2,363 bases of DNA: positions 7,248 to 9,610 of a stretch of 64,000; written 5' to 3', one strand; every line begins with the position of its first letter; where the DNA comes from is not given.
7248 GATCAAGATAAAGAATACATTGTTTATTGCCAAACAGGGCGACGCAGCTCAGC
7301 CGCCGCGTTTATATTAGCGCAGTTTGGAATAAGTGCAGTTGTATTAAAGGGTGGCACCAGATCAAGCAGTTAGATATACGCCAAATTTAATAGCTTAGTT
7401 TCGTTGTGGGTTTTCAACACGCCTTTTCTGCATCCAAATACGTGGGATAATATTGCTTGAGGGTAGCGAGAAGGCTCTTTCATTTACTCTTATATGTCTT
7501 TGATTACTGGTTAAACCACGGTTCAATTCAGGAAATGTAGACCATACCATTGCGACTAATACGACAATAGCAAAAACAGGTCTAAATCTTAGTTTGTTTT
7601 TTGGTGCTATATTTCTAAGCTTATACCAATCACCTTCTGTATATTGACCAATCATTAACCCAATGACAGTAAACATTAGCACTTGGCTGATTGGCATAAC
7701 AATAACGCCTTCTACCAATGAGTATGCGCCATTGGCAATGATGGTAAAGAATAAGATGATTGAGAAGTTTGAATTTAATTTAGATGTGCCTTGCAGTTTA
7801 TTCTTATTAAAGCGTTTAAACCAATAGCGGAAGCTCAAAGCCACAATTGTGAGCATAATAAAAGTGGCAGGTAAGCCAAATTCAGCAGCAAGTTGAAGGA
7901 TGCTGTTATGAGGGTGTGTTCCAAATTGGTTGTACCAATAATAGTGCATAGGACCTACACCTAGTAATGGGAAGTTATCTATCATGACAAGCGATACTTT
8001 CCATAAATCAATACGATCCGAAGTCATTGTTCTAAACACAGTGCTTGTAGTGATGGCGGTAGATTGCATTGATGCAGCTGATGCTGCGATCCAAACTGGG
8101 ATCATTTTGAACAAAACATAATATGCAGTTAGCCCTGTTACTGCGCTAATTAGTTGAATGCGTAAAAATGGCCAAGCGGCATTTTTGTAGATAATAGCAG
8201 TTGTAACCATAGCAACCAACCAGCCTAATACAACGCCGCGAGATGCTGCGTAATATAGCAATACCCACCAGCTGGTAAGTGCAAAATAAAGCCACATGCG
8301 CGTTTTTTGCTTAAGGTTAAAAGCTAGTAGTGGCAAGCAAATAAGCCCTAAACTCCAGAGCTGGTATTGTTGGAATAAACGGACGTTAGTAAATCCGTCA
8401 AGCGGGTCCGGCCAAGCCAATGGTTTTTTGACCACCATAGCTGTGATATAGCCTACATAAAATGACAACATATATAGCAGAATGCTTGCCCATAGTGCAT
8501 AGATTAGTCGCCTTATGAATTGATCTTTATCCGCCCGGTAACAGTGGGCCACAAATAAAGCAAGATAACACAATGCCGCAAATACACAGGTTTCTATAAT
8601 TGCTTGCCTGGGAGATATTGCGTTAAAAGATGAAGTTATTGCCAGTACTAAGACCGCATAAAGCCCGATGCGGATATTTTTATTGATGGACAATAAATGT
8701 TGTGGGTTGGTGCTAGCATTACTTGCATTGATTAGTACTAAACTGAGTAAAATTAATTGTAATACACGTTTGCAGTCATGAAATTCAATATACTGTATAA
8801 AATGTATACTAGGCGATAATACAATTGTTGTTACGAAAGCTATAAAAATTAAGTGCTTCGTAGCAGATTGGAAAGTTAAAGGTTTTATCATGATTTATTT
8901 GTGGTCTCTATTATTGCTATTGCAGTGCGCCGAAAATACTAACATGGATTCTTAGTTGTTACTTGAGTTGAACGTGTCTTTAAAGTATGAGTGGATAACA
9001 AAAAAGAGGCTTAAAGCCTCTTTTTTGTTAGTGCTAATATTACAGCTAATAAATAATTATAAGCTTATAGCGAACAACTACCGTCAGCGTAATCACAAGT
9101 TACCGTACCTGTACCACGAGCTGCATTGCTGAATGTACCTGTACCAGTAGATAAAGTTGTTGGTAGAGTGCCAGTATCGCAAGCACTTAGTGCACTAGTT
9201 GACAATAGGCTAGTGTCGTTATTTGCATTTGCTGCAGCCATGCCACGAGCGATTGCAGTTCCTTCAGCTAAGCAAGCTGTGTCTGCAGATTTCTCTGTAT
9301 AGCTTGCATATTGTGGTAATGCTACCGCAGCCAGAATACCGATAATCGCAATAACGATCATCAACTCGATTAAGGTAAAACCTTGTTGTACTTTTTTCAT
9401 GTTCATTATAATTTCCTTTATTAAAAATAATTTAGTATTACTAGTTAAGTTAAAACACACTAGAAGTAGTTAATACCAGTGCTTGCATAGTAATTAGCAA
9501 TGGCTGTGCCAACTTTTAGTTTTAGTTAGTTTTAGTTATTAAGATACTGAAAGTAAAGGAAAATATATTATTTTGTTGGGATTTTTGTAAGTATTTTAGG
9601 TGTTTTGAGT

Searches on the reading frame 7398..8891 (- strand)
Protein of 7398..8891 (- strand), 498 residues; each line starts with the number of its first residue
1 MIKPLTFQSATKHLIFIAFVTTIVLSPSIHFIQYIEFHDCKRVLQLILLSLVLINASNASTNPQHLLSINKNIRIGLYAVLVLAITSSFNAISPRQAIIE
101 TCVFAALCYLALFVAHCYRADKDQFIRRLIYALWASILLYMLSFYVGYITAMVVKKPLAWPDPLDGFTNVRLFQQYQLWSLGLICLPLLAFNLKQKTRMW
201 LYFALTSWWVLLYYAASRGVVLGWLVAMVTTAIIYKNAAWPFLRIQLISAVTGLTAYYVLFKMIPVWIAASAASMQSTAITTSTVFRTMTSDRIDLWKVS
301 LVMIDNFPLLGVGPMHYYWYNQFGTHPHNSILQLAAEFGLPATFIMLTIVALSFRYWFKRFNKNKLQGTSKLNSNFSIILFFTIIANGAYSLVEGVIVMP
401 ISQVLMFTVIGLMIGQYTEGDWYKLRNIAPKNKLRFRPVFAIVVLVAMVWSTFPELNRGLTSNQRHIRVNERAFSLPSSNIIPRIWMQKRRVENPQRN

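Call 55: search_protein_families(library=pfam, proteins=[window:7398-8891:-], max_evalue=0.00001)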
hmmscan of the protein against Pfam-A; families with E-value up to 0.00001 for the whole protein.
window:7398-8891:- (498 aa): 1 family
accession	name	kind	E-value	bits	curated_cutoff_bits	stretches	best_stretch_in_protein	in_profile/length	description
PF04932.20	Wzy_C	-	1.5e-15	57.7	31.7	1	209-346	7-148/149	O-Antigen ligase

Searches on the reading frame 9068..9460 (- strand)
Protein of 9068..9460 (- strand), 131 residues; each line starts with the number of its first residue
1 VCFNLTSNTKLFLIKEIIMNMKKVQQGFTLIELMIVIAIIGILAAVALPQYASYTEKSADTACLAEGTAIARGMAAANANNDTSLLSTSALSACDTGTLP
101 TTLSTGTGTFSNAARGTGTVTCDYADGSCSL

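Call 55: search_protein_families(library=pfam, proteins=[window:9068-9460:-], max_evalue=0.00001)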
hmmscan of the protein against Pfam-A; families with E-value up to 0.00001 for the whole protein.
window:9068-9460:- (131 aa): 1 family
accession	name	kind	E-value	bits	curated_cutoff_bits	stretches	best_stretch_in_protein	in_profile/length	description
PF07963.17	N_methyl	-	6.8e-11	41.7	21.2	1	23-48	2-27/27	Prokaryotic N-terminal methylation motif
